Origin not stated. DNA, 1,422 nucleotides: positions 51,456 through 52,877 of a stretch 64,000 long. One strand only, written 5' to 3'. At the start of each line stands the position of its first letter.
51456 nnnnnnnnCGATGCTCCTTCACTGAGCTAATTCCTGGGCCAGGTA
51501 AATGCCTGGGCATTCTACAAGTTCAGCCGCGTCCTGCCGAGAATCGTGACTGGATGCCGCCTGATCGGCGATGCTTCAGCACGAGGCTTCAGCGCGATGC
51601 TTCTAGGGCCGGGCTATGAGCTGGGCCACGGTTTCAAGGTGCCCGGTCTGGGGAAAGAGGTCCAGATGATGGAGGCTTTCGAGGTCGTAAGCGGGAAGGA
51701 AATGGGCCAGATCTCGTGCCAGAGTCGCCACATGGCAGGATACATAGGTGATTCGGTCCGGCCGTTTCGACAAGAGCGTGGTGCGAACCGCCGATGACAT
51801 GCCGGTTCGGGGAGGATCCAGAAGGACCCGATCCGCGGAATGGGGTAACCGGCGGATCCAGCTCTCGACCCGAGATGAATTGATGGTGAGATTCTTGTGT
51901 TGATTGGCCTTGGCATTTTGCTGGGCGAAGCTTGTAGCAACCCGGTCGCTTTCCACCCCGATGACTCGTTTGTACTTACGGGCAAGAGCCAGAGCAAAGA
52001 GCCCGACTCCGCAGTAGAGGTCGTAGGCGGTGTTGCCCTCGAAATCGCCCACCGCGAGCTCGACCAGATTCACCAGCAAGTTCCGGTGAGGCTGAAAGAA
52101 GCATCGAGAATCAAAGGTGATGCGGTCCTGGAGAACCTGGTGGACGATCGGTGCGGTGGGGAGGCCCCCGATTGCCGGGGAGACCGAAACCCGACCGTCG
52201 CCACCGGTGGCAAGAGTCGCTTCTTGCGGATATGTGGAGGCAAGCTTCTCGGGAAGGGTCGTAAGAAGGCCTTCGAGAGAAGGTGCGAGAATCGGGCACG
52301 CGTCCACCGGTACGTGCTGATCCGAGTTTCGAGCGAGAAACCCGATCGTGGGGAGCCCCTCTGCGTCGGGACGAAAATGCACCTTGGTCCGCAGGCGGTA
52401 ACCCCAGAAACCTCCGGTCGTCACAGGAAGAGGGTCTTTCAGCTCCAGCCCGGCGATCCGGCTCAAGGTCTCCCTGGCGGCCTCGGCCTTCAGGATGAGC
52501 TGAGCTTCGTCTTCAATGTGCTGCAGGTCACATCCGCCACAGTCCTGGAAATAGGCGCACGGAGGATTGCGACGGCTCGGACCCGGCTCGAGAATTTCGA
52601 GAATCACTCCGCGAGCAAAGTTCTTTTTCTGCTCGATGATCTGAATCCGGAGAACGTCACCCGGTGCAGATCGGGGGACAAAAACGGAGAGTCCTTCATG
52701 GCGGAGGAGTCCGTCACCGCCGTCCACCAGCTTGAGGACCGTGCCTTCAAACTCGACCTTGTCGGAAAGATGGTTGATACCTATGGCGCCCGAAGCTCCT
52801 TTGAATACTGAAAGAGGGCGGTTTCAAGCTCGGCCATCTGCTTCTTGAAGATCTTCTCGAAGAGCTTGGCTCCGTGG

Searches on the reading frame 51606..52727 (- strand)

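Call 33: search_protein_families(library=ncbifam, proteins=[window:51606-52727:-])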
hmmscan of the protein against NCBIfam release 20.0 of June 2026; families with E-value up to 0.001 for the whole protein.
window:51606-52727:- (374 aa): 16 families
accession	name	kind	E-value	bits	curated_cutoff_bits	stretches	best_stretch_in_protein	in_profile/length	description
TIGR00479.1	rumA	equivalog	7.3e-72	242.5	183.55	2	197-365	256-432/432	23S rRNA (uracil(1939)-C(5))-methyltransferase RlmD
NF009639.0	PRK13168.1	equivalog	1.3e-68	231.9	458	2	4-164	28-189/446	23S rRNA (uracil(1939)-C(5))-methyltransferase RlmD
NF002910.0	PRK03522.2-3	equivalog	5.2e-33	114.6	558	1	227-370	231-380/383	23S rRNA (uracil(747)-C(5))-methyltransferase RlmC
NF002909.0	PRK03522.2-1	equivalog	1.3e-30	106.8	553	1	209-369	208-370/374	23S rRNA (uracil(747)-C(5))-methyltransferase RlmC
TIGR02085.1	meth_trns_rumB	equivalog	8.7e-24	84.2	429.5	1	225-370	228-372/374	23S rRNA (uracil(747)-C(5))-methyltransferase RlmC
TIGR02143.1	trmA_only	equivalog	5.2e-21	75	334.65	1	206-368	170-347/352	tRNA (uridine(54)-C5)-methyltransferase TrmA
NF002913.0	PRK03522.2-6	equivalog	1.8e-10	40.7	537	1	298-368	267-336/342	23S rRNA (uracil(747)-C(5))-methyltransferase RlmC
NF053718.1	23SC1962Mtase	equivalog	2.3e-10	39.8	575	1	224-307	204-290/383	23S rRNA (cytosine(1962)-C(5))-methyltransferase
NF011529.0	PRK14968.1-3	equivalog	5.3e-07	29.3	162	1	229-287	33-91/198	putative methyltransferase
TIGR03534.1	RF_mod_PrmC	equivalog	1e-05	25.1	199.1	1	221-306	76-165/253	peptide chain release factor N(5)-glutamine methyltransferase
NF047730.1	tRNAMtaseTrm5b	equivalog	1.4e-05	24.4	600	1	230-324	181-272/330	tRNA (guanine(37)-N1)-methyltransferase Trm5b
NF047853.1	tRm6a37MtseTrmN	equivalog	6e-05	22.9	350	1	233-311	46-128/244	tRNA(1)(Val) (adenine(37)-N(6))-methyltransferase TrmN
TIGR00095.1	TIGR00095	equivalog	0.00023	20.9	117.5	1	224-306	46-133/194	16S rRNA (guanine(966)-N(2))-methyltransferase RsmD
NF053605.1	PyTRAM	equivalog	0.00025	20.7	85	1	3-38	18-53/56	TRAM domain-containing RNA chaperone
TIGR04345.1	ovoA_Cterm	equivalog_domain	0.00031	20.4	170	1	215-285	23-96/242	putative 4-mercaptohistidine N1-methyltransferase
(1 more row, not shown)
